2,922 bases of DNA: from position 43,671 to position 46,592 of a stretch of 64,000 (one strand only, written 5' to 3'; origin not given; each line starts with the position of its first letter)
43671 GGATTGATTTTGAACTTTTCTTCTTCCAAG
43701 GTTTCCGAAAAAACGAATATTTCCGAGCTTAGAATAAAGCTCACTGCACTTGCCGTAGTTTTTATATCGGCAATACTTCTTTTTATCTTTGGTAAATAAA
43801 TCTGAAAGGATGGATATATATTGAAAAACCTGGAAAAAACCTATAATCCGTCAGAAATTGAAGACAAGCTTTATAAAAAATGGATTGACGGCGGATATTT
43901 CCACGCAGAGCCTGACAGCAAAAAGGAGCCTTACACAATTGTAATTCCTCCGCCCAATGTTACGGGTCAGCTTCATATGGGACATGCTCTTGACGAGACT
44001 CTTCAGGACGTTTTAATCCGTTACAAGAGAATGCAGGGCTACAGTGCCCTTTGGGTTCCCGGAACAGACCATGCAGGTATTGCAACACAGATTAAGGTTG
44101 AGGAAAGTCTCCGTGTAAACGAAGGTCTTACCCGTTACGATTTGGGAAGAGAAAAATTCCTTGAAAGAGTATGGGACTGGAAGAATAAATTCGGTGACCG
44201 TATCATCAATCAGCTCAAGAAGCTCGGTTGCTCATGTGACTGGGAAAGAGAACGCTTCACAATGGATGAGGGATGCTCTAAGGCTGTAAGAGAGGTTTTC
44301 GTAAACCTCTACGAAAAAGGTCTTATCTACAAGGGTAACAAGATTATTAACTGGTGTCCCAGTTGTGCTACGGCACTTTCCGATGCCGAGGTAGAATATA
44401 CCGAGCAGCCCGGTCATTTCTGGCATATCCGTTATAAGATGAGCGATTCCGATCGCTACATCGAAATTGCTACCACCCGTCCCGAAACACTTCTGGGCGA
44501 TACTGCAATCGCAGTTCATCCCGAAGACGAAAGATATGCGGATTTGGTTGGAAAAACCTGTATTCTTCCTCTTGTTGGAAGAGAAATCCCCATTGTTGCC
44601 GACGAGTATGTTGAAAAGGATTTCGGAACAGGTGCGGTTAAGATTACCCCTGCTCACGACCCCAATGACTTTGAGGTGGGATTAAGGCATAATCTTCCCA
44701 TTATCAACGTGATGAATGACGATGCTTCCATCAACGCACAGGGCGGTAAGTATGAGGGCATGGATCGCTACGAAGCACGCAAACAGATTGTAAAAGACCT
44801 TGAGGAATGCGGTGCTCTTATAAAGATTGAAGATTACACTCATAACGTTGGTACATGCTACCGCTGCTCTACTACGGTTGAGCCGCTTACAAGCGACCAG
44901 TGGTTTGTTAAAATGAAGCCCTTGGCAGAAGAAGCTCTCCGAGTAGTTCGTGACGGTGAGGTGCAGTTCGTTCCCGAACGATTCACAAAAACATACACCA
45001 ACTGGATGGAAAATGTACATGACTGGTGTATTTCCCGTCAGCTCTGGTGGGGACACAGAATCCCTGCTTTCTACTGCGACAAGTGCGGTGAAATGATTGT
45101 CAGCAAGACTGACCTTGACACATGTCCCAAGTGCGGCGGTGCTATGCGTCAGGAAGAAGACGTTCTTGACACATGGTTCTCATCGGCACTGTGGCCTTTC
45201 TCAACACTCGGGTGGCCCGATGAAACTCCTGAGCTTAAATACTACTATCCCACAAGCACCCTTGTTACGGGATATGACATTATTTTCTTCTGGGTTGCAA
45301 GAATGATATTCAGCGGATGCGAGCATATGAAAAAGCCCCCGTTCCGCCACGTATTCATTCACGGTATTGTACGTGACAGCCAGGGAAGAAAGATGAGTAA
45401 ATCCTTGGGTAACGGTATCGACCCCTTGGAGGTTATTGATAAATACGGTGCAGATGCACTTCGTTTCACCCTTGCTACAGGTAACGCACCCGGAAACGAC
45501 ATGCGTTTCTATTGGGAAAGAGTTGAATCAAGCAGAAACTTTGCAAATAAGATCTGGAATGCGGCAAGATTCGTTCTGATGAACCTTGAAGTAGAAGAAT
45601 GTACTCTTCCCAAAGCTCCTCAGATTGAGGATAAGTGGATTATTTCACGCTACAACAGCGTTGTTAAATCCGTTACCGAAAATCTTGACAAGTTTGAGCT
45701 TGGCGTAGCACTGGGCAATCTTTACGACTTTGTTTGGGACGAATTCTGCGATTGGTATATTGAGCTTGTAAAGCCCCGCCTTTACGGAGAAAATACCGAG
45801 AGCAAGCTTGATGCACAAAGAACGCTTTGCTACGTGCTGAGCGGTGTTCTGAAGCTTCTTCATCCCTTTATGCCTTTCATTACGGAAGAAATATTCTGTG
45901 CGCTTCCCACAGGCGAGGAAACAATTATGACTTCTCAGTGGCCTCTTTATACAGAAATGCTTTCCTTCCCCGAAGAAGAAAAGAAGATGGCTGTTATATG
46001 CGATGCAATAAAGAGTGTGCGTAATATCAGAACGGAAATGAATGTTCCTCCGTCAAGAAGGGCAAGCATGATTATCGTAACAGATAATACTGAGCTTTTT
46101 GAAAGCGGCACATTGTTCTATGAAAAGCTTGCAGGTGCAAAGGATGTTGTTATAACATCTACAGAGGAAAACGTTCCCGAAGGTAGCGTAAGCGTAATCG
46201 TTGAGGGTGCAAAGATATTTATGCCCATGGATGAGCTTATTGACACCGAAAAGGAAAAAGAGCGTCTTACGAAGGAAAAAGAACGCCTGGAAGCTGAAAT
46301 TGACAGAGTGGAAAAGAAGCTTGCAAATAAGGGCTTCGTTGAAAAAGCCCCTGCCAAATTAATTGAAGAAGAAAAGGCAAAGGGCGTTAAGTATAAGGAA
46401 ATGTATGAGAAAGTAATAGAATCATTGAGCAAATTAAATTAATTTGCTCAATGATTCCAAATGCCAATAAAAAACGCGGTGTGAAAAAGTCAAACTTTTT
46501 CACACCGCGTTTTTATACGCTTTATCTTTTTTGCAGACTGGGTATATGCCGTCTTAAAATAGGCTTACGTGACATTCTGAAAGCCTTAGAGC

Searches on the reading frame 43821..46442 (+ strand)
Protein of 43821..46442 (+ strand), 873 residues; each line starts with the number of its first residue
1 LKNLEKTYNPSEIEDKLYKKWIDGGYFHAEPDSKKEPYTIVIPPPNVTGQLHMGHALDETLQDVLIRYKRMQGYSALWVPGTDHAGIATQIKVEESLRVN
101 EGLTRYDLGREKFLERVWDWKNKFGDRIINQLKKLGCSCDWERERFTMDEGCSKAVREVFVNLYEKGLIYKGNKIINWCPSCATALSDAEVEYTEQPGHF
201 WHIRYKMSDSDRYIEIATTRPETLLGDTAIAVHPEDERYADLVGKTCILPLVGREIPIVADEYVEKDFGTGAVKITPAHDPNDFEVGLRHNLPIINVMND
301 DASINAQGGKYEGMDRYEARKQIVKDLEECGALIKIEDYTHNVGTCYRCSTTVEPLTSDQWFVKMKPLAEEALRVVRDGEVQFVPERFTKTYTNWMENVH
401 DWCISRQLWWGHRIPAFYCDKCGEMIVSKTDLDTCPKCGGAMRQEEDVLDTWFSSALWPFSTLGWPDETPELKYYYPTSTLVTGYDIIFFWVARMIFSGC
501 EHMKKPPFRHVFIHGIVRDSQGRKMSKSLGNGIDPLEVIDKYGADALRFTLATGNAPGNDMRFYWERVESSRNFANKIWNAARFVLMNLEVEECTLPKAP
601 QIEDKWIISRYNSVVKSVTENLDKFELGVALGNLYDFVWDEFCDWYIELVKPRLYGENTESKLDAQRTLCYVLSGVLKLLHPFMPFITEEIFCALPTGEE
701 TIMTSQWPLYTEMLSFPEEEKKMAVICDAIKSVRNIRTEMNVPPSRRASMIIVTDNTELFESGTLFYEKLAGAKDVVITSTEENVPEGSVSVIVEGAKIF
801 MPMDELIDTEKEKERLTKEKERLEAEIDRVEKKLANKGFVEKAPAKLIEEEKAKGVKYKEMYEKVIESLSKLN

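Call 85: find_related_loci(query=window:43821-46442:+, collection=genome_contigs, flank=200)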
Query window:43821-46442:+ (873 aa) in genome_contigs; peptide patterns used: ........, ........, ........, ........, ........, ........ (x = any residue, [..] = any of these).
600 stretches matched a pattern (row limit reached: there are more); 600 encode a relative of the query (tblastn E <= 1e-3); the best 80 are kept; 80 distinct loci.
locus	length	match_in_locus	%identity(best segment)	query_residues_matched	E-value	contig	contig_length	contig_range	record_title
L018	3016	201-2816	93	1-872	0e+0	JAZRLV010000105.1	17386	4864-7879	MAG: Clostridia bacterium isolate T1900045429_YK20190120.MAGScoT_cleanbin_000031 SGB_7088_k141_1735036, whole genome sho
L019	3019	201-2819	98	1-873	0e+0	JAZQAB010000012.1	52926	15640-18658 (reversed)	MAG: Clostridia bacterium isolate T1900044643_TS20190109.MAGScoT_cleanbin_000032 SGB_1304_k141_1478592, whole genome sho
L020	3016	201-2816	91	1-872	0e+0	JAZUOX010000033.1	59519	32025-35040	MAG: Clostridia bacterium isolate T1900044868_TS20190334.MAGScoT_cleanbin_000057 SGB_3154_k141_942875, whole genome shot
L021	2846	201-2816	89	1-872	0e+0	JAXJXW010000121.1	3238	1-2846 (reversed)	MAG: Clostridia bacterium isolate DOME_MAG_7345 7345_C0434_k141_308355, whole genome shotgun sequence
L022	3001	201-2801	72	1-869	0e+0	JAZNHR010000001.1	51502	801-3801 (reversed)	MAG: Clostridia bacterium isolate T1900044691_TS20190157.MAGScoT_cleanbin_000009 SGB_1751_k141_909455, whole genome shot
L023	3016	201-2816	72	2-872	0e+0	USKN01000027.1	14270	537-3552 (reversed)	uncultured Clostridiales bacterium isolate UMGS1810 genome assembly, contig: NODE_2406_length_14270_cov_3.259796, whole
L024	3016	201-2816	73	2-873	0e+0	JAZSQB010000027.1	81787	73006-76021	MAG: Clostridia bacterium isolate T1900044545_TS20190011.MAGScoT_cleanbin_000007 SGB_119_k141_3059427, whole genome shot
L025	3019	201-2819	72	2-872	0e+0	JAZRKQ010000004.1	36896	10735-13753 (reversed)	MAG: Clostridia bacterium isolate T1900045446_YK20190137.MAGScoT_cleanbin_000002 SGB_7156_k141_2691066, whole genome sho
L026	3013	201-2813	72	2-870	0e+0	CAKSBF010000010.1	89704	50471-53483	MAG: uncultured Clostridia bacterium isolate REFINED_METABAT215_TOP10_CONTIGS_1500_ASSEMBLY_K77_MERGED__Hadza_MoBio_hadz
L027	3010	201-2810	72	2-869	0e+0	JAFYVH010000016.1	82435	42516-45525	MAG: Clostridia bacterium isolate RGIG7454 Water_buffalos_Colon-1__c826665, whole genome shotgun sequence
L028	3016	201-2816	71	2-872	0e+0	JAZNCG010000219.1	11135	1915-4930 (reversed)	MAG: Ructibacterium sp. isolate T1900044736_TS20190202.MAGScoT_cleanbin_000007 SGB_2023_k141_856352, whole genome shotgu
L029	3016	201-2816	72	3-872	0e+0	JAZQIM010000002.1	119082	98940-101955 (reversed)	MAG: Candidatus Aphodoplasma sp. isolate T1900044625_TS20190091.MAGScoT_cleanbin_000003 SGB_927_k141_452854, whole genom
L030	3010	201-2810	71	2-869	0e+0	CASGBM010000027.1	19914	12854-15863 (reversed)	uncultured Eubacteriales bacterium isolate O90_L3_308308_idba_bin.67 genome assembly, contig: O90_L3_308308_idba_bin.67.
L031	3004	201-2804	72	2-872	0e+0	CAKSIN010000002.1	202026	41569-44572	MAG: uncultured Clostridia bacterium isolate REFINED_METABAT215_TOP10_CONTIGS_1500_ASSEMBLY_K77_MERGED__Nepal_MoBio_Fibe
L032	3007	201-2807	71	1-872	0e+0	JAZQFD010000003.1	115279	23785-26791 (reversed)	MAG: Eubacteriales bacterium isolate T1900044633_TS20190099.MAGScoT_cleanbin_000028 SGB_1090_k141_290934, whole genome s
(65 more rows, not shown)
